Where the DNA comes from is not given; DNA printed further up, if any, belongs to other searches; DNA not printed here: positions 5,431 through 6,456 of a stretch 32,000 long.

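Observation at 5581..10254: Orphan PAAR / 1077 aa membrane-active effector / two-TM protein triad inserted between thiF and cmk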

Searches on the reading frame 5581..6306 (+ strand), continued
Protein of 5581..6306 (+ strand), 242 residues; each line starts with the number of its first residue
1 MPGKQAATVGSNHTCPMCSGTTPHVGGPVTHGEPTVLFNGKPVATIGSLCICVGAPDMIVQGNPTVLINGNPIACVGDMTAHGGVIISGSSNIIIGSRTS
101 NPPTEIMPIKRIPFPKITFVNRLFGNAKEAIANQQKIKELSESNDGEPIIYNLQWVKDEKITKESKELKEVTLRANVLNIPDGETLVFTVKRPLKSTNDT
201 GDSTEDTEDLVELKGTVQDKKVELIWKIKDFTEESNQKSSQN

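Call 85: find_encoding_contigs(protein=P0260, flank=6000, max_places=1)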
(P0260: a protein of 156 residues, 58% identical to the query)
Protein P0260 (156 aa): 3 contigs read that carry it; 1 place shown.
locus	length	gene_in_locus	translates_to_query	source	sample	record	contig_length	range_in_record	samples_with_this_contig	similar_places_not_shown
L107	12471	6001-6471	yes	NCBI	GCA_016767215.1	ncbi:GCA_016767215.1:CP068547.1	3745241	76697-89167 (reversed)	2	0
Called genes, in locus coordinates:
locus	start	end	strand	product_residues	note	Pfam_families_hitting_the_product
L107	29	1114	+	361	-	PF25919:BSH_CusB (faint), PF00364:Biotin_lipoyl (faint), PF25917:BSH_RND, PF25876:HH_MFP_RND, PF25944:Beta-barrel_RND, PF25967:RND-MFP_C (weak), PF25989:YknX_C (weak)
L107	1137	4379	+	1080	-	PF00873:ACR_tran, PF03176:MMPL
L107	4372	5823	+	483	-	PF02321:OEP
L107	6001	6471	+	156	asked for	PF05488:PAAR_motif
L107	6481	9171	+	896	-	-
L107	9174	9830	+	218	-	-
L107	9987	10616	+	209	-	-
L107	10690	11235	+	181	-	-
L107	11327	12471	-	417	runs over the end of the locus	PF00438:S-AdoMet_synt_N, PF02772:S-AdoMet_synt_M, PF02773:S-AdoMet_synt_C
